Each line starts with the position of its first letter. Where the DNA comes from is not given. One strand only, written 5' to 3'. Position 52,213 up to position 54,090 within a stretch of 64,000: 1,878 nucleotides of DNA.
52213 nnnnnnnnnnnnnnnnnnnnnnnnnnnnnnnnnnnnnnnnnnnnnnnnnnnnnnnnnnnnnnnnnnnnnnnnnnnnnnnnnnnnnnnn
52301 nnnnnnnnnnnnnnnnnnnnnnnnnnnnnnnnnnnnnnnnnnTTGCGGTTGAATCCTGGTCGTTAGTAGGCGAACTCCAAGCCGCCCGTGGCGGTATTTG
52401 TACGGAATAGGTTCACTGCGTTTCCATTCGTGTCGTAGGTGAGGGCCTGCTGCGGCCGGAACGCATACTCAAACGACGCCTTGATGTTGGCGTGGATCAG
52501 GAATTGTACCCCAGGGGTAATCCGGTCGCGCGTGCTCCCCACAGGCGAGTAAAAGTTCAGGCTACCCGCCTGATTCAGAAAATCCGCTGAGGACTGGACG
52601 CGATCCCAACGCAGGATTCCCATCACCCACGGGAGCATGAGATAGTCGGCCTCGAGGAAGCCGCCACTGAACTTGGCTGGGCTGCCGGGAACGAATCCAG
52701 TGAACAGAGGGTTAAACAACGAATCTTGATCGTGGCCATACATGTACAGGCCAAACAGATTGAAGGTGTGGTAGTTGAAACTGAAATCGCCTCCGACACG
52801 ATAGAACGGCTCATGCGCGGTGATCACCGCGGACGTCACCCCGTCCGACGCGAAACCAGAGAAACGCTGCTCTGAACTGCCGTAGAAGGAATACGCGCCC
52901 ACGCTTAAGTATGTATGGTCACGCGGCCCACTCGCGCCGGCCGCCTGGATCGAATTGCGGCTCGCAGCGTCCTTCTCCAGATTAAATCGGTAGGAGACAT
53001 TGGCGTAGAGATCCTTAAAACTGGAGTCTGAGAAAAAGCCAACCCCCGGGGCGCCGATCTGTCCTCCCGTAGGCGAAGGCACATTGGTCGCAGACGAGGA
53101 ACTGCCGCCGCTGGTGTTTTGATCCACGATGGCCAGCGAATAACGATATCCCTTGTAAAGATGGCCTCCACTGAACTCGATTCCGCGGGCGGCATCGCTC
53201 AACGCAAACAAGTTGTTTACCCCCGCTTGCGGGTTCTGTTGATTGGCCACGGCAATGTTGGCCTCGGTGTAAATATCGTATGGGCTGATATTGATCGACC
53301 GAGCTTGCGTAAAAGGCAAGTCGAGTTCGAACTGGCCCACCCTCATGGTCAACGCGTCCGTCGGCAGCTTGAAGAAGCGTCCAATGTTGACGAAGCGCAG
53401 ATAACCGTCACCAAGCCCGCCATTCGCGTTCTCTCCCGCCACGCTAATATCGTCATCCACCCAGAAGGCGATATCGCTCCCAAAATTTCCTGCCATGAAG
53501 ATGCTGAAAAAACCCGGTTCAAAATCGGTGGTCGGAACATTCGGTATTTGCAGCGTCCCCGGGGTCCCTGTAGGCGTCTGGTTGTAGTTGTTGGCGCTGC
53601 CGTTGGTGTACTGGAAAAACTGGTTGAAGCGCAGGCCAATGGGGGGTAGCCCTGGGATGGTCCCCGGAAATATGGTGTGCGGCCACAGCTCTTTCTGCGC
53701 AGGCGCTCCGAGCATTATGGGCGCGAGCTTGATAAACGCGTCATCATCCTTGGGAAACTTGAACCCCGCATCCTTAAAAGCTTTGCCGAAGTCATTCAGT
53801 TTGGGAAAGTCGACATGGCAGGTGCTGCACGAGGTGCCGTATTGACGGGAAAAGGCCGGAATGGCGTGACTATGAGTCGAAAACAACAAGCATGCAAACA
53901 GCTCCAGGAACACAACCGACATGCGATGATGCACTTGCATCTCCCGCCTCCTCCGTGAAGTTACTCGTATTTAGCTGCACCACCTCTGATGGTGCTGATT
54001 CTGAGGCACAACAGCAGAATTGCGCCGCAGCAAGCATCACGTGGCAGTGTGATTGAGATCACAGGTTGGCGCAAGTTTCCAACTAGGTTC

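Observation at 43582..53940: Nine-gene operon joining a haem-porin, a cupredoxin, an NAD(P)-linked module, a Rieske/cytochrome b6 core and an octahaem cytochrome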

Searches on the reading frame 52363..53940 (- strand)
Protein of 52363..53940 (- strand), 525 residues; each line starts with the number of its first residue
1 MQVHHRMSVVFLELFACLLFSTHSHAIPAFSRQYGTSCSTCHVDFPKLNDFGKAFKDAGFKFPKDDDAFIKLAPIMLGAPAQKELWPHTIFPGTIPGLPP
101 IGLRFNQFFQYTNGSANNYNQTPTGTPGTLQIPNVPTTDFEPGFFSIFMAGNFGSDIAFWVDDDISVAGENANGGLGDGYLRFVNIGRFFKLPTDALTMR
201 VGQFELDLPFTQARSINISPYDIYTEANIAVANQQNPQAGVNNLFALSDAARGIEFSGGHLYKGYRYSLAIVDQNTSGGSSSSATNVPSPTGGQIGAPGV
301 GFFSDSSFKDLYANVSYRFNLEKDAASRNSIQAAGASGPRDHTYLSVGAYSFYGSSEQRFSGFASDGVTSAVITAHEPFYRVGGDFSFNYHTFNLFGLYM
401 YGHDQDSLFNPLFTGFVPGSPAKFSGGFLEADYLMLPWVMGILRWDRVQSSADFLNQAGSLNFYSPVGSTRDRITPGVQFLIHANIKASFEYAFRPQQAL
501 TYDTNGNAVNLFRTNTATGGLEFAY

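Call 4: search_protein_families(library=pfam, proteins=[window:52363-53940:-], max_evalue=0.01)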
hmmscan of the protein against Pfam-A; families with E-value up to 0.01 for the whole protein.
window:52363-53940:- (525 aa): 0 families

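Call 5: search_protein_families(library=ncbifam, proteins=[window:52363-53940:-], max_evalue=0.01)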
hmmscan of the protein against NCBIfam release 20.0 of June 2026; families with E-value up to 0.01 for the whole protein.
window:52363-53940:- (525 aa): 0 families

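Call 9: find_homologous_proteins(query=window:52363-53940:-, max_evalue=0.001)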
Query window:52363-53940:- (525 aa): 3029 proteins with E <= 0.001 among 8000 candidates; the best 120 are listed.
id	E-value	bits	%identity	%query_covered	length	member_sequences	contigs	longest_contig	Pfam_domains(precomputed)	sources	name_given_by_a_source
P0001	0.0e+0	1158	96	100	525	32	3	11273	-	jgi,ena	-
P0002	0.0e+0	1068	89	100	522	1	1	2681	-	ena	-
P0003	2.4e-277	939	79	100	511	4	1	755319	-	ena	-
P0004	1.2e-275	934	81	96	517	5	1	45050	-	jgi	jgi:hypothetical protein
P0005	1.2e-275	933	78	98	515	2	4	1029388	-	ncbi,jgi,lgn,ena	jgi:hypothetical protein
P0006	2.6e-274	929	78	100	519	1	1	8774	-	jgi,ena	-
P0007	2.3e-273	926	78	100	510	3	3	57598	-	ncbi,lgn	-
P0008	1.4e-271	920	78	100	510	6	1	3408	-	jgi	jgi:hypothetical protein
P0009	4.6e-270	915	76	99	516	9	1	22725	-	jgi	jgi:hypothetical protein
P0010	6.9e-269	911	77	99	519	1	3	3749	-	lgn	-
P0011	1.1e-268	911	77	100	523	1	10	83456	-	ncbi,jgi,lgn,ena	ncbi:MAG: hypothetical protein ACLPVW_09105 [Terriglobales bacterium]|jgi:hypothetical protein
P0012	2.9e-268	909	75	100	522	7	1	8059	-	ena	-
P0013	2.4e-267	906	76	100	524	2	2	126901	-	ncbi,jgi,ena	jgi:hypothetical protein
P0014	2.9e-267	906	76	100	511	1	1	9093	-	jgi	jgi:hypothetical protein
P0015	5.5e-266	902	76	98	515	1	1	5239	-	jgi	jgi:hypothetical protein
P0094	7.1e-241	819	70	100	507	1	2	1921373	-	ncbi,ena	-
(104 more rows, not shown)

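Call 11: find_encoding_contigs(protein=P0094, flank=10000, max_places=3)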
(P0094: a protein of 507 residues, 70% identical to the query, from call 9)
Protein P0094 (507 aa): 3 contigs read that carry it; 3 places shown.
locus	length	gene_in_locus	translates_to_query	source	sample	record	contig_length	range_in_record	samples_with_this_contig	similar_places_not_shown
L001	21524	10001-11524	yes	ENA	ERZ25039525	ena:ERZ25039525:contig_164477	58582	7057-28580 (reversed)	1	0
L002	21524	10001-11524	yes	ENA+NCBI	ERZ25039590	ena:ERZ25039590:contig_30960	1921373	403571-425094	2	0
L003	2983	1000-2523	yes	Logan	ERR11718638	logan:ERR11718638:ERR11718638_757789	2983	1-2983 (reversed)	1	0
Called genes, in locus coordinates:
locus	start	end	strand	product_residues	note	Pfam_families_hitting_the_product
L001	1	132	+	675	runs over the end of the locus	PF07719:TPR_2 (faint), PF13414:TPR_11 (faint), PF17874:TPR_MalT (faint), PF24885:TPR_NPHP3 (faint), PF13424:TPR_12, PF13374:TPR_10 (weak), PF13424:TPR_12, PF13374:TPR_10 (weak), +2 more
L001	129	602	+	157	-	-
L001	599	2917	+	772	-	PF17874:TPR_MalT (faint), PF00515:TPR_1 (faint), PF07719:TPR_2 (faint), PF13181:TPR_8 (faint), PF13424:TPR_12, PF13374:TPR_10 (weak), PF13424:TPR_12 (weak), PF13374:TPR_10 (weak), +2 more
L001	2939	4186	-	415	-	-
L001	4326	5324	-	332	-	PF02563:Poly_export, PF10531:SLBB, PF22461:SLBB_2 (weak)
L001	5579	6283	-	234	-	PF05552:MS_channel_1st_1 (weak)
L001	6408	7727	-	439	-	-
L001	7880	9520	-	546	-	PF00128:Alpha-amylase, PF16657:Malt_amylase_C, PF23915:SusG_C (weak)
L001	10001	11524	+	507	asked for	-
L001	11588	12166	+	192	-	PF00127:Copper-bind (faint), PF13620:CarboxypepD_reg, PF14686:fn3_3 (weak), PF13715:CarbopepD_reg_2 (weak)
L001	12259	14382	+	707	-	PF13187:Fer4_9 (faint), PF13237:Fer4_10 (faint), PF14691:Fer4_20, PF01266:DAO (weak), PF07992:Pyr_redox_2, PF13450:NAD_binding_8 (weak), PF12838:Fer4_7, PF00037:Fer4 (weak), +3 more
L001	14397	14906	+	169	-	PF00355:Rieske (weak)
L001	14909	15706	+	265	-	PF00033:Cytochrome_B, PF14358:DUF4405, PF13631:Cytochrom_B_N_2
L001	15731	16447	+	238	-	PF00032:Cytochrom_B_C (weak)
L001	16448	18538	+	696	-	PF14522:Cytochrome_C7 (faint), PF22113:Mtrc-MtrF_II-IV_dom (faint), PF13442:Cytochrome_CBB3 (faint), PF14537:Cytochrom_c3_2 (faint), PF00034:Cytochrom_C (weak), PF02433:FixO (faint), PF00034:Cytochrom_C (weak)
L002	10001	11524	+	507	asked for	-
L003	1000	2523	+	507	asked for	-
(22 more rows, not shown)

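Call 25: find_related_loci(query=A1, collection=genome_contigs, flank=10000)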
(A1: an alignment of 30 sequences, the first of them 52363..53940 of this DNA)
Query A1 (525 aa) in genome_contigs; peptide patterns used: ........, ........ (x = any residue, [..] = any of these).
491 stretches matched a pattern; 429 encode a relative of the query (tblastn E <= 1e-3); the best 80 are kept; 80 distinct loci.
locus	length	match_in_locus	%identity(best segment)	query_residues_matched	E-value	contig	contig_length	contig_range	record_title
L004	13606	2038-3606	90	1-525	0e+0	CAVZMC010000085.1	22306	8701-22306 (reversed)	MAG: uncultured Acidobacteriaceae bacterium isolate MFD09222.bin.3.34 genome assembly, contig: contig_87903, whole genom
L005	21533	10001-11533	79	3-525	0e+0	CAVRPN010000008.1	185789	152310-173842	MAG: uncultured Acidobacteriaceae bacterium isolate MFD05377.bin.1.182 genome assembly, contig: contig_59792, whole geno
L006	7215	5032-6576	78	11-525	0e+0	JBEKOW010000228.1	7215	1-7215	MAG: Terriglobales bacterium isolate SPRUCE 44 SPRUCE_44_228, whole genome shotgun sequence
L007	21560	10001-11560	78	8-525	0e+0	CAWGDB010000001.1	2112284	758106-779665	MAG: uncultured Acidobacteriaceae bacterium isolate MFD02248.bin.1.12 genome assembly, contig: contig_11779, whole genom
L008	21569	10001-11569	78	1-525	0e+0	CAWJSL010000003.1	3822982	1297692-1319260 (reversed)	MAG: uncultured Acidobacteriaceae bacterium isolate MFD01231.bin.1.45 genome assembly, contig: contig_9140, whole genome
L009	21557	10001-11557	77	6-525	0e+0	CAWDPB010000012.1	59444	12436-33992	MAG: uncultured Acidobacteriaceae bacterium isolate MFD04752.bin.2.1 genome assembly, contig: contig_11152, whole genome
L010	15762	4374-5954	76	2-525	0e+0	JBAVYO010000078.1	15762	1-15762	MAG: Terriglobales bacterium isolate MFD01151_ilm_asm_bin3 k127_82424, whole genome shotgun sequence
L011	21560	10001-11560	75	6-525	0e+0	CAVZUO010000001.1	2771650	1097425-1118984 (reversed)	MAG: uncultured Acidobacteriaceae bacterium isolate MFD09286.bin.1.36 genome assembly, contig: contig_16237, whole genom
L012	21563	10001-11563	76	1-525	0e+0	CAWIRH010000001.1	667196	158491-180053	MAG: uncultured Acidobacteriaceae bacterium isolate MFD01689.bin.1.19 genome assembly, contig: contig_17197, whole genom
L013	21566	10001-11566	76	1-525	0e+0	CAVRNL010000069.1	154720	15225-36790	MAG: uncultured Acidobacteriaceae bacterium isolate MFD01223.bin.2.77 genome assembly, contig: contig_34182, whole genom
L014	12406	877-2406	76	8-525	0e+0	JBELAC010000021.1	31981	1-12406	MAG: Terriglobales bacterium isolate SPRUCE 84 SPRUCE_84_21, whole genome shotgun sequence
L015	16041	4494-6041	73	1-525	0e+0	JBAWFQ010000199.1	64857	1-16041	MAG: Terriglobales bacterium isolate MFD04494_ilm_asm_bin13 k127_247529, whole genome shotgun sequence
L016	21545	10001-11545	72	1-525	0e+0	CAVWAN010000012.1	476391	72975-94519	MAG: uncultured Acidobacteriaceae bacterium isolate MFD03726.bin.2.160 genome assembly, contig: contig_15859, whole geno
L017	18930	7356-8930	70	1-525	0e+0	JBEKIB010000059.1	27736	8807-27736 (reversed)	MAG: Terriglobales bacterium isolate SPRUCE 290 SPRUCE_290_59, whole genome shotgun sequence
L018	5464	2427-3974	74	1-525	0e+0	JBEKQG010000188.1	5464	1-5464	MAG: Terriglobales bacterium isolate SPRUCE 482 SPRUCE_482_188, whole genome shotgun sequence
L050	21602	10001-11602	65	1-525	0e+0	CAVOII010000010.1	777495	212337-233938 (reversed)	MAG: uncultured Acidobacteriota bacterium isolate MFD10071.bin.1.120 genome assembly, contig: contig_36710, whole genome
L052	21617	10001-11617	63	1-525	0e+0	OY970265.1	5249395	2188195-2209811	MAG: uncultured Acidobacteriota bacterium isolate MFD01476.bin.1.56 genome assembly, chromosome: 1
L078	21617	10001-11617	61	6-525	0e+0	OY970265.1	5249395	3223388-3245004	MAG: uncultured Acidobacteriota bacterium isolate MFD01476.bin.1.56 genome assembly, chromosome: 1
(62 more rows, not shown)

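Call 28: predict_structure(alignment_id=A1)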
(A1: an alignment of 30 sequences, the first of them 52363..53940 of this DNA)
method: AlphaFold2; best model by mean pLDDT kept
length: 525 residues; sequences in the alignment: 30
mean_pLDDT: 33.7   pTM: 0.29
mean pLDDT of the five models: 33.7, 31.2, 31.1, 29.5, 26.4
residues with pLDDT >= 90: 0; 70-90: 5; 50-70: 47; < 50: 473
segments of 3 or more residues with pLDDT < 50: 19-121, 128-359, 372-439, 446-472, 483-489, 498-504, 506-514, 517-525
pLDDT, mean of each block of 10 residues (from residue 1): 59 63 31 23 27 31 30 24 24 25 21 27 51 34 21 21 23 27 24 29 25 20 19 28 24 34 37 34 24 23 26 38 38 29 41 40 57 42 40 37 28 31 39 47 48 29 29 49 45 50 46 46 31
secondary structure, 60 per line:
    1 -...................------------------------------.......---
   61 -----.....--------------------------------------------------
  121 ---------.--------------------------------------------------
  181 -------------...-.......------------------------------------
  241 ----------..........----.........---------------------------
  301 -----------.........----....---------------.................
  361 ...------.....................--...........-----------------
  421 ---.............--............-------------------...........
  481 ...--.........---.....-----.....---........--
elements in order: H2-20 H51-57 H66-70 E198-204 E251-260 E265-273 E312-320 H325-328 E344-363 E370-390 E393-403 E424-436 E439-450 E470-483 E486-494 E498-502 E508-512 E516-523

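Call 29: search_protein_representatives(protein=window:52363-53940:-)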
Query: 525 residues. Proteins with E-value up to 0.001 (for the whole library): 2029; up to 1e-10: 631; up to 1e-30: 99. The best 150 are listed.
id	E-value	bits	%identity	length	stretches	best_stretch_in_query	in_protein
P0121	2.3e-187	640.5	64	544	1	16-525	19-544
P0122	2.2e-110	386.4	46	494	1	15-523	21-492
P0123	2.8e-104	366.3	90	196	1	1-175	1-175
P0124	1.0e-101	357.9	67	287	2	98-338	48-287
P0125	5.3e-100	352.2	70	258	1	13-251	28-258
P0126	4.3e-75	270.0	56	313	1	9-261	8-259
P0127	4.4e-74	266.7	59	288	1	270-525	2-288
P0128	1.1e-73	265.4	63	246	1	21-209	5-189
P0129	4.8e-71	256.7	59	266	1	13-205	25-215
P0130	4.3e-66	240.3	71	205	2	139-281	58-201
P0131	9.4e-65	235.9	58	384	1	133-363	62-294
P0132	1.8e-63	231.7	44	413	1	135-467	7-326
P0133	5.5e-63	230.1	70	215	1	250-424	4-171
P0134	1.3e-62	228.8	55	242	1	17-230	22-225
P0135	9.1e-62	226.0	61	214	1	255-462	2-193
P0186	3.9e-37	144.7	34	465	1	15-448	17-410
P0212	1.3e-31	126.5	45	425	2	8-106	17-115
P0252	2.3e-28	115.8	43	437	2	15-122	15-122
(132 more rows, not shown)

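Call 34: find_homologous_proteins(query=A2, max_evalue=1e-10)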
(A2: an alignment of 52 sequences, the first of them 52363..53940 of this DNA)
Query A2 (52 sequences) (525 aa, profile of the alignment): 3146 proteins with E <= 1e-10 among 8000 candidates; the best 120 are listed.
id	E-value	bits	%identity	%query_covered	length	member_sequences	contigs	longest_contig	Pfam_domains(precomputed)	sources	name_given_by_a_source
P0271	8.9e-155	534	29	85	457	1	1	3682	-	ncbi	ncbi:MAG: hypothetical protein ACE5JL_07380 [Dehalococcoidia bacterium]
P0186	3.8e-146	506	30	84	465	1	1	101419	-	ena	-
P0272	3.1e-142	493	25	90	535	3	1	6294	-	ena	-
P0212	5.9e-142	492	29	92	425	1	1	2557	-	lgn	-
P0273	6.5e-128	445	30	84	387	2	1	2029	-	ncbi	ncbi:MAG: hypothetical protein ACE5HX_15805, partial [bacterium]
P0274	1.6e-126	441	29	85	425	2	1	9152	-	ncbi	ncbi:MAG: hypothetical protein ACE5IR_15150 [bacterium]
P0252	4.8e-125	436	28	91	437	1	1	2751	-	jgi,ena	-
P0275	1.2e-124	435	25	95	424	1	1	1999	-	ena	-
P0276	1.3e-124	435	45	95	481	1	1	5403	-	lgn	-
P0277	7.1e-124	432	41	99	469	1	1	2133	-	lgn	-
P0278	8.2e-124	432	46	96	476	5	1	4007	-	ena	-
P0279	1.2e-123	431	43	99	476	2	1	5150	-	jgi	jgi:hypothetical protein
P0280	2.3e-123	431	42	96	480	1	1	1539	-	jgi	-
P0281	3.6e-123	430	45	97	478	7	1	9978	-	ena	-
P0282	4.2e-123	430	41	99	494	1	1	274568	-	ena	-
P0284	5.9e-123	429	41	99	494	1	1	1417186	-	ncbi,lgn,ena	-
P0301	6.8e-122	426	25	93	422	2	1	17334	-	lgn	-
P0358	1.5e-120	421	24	91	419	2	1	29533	-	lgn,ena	-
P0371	2.3e-120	421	28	93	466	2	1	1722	-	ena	-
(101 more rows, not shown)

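Call 48: find_encoding_contigs(protein=P0284, flank=10000, max_places=1)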
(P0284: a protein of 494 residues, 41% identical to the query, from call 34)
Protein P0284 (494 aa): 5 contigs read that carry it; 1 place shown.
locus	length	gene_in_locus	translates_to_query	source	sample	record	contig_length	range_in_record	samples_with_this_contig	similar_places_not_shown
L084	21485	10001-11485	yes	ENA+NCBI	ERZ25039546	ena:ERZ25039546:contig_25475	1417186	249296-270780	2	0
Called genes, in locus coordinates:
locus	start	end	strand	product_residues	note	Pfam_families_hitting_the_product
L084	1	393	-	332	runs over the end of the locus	PF00781:DAGK_cat, PF19279:YegS_C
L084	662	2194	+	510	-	PF01229:Glyco_hydro_39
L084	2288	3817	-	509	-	PF10091:Glycoamylase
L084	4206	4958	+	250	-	PF00528:BPD_transp_1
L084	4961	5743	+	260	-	PF00005:ABC_tran, PF13304:AAA_21 (faint)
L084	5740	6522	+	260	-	PF00528:BPD_transp_1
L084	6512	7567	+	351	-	PF13379:NMT1_2, PF12974:Phosphonate-bd (weak), PF09084:NMT1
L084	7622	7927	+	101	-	-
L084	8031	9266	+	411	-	PF07690:MFS_1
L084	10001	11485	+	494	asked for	-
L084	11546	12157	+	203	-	PF00127:Copper-bind, PF14686:fn3_3 (weak), PF13620:CarboxypepD_reg, PF13715:CarbopepD_reg_2 (weak)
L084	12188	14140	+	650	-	PF13187:Fer4_9 (faint), PF13237:Fer4_10 (faint), PF14691:Fer4_20, PF01266:DAO (weak), PF07992:Pyr_redox_2, PF13450:NAD_binding_8, PF12838:Fer4_7, PF00037:Fer4 (weak), +2 more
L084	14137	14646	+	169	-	PF00355:Rieske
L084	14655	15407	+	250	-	PF00033:Cytochrome_B, PF14358:DUF4405 (weak), PF13631:Cytochrom_B_N_2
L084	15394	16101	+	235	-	PF00032:Cytochrom_B_C (weak)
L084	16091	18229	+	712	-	PF14522:Cytochrome_C7 (faint), PF14537:Cytochrom_c3_2 (faint), PF00034:Cytochrom_C (weak), PF02433:FixO (weak), PF00034:Cytochrom_C (weak), PF13442:Cytochrome_CBB3 (weak), PF00034:Cytochrom_C, PF13442:Cytochrome_CBB3 (weak)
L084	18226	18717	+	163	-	PF13442:Cytochrome_CBB3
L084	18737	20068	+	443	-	-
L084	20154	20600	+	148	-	PF00884:Sulfatase, PF16347:SGSH_C (weak)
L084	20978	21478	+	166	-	PF00069:Pkinase, PF01636:APH (faint), PF07714:PK_Tyr_Ser-Thr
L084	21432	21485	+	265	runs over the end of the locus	PF00589:Phage_integrase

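Call 49: find_encoding_contigs(protein=P0186, flank=10000, max_places=1)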
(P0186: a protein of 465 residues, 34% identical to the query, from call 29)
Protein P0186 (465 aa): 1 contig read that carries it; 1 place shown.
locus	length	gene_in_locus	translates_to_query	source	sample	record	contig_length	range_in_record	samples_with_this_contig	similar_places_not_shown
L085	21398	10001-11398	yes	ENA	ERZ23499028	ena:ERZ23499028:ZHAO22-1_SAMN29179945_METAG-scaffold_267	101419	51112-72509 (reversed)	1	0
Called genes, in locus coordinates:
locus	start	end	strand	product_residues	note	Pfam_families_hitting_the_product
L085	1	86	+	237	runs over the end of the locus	PF14686:fn3_3 (weak), PF13620:CarboxypepD_reg (weak)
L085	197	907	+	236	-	PF02613:Nitrate_red_del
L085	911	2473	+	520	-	PF00034:Cytochrom_C, PF13442:Cytochrome_CBB3, PF00034:Cytochrom_C, PF13442:Cytochrome_CBB3, PF09459:EB_dh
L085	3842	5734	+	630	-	PF17203:sCache_3_2 (weak), PF00672:HAMP, PF00989:PAS (weak), PF08448:PAS_4, PF13426:PAS_9 (faint), PF00512:HisKA, PF02518:HATPase_c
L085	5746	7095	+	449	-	PF00072:Response_reg, PF00158:Sigma54_activat, PF14532:Sigma54_activ_2, PF07724:AAA_2 (weak), PF07728:AAA_5 (weak), PF25601:AAA_lid_14, PF02954:HTH_8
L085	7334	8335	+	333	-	-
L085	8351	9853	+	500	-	-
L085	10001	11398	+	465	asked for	-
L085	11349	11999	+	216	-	PF14686:fn3_3 (weak), PF13620:CarboxypepD_reg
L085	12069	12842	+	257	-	PF22904:NOMO1-like_2nd (faint), PF13715:CarbopepD_reg_2 (weak), PF09430:EMC7_beta-sandw (faint), PF13620:CarboxypepD_reg (weak), PF14686:fn3_3 (weak)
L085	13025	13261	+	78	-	-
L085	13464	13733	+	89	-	-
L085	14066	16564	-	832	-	PF03924:CHASE, PF00989:PAS, PF08448:PAS_4, PF13426:PAS_9 (weak), PF00990:GGDEF, PF01966:HD, PF13487:HD_5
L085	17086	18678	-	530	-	PF00034:Cytochrom_C, PF13442:Cytochrome_CBB3, PF00034:Cytochrom_C, PF13442:Cytochrome_CBB3, PF09459:EB_dh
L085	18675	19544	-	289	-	PF13442:Cytochrome_CBB3 (weak)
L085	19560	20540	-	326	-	PF00034:Cytochrom_C (weak), PF13442:Cytochrome_CBB3 (faint)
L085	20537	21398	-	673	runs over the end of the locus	PF01654:Cyt_bd_oxida_I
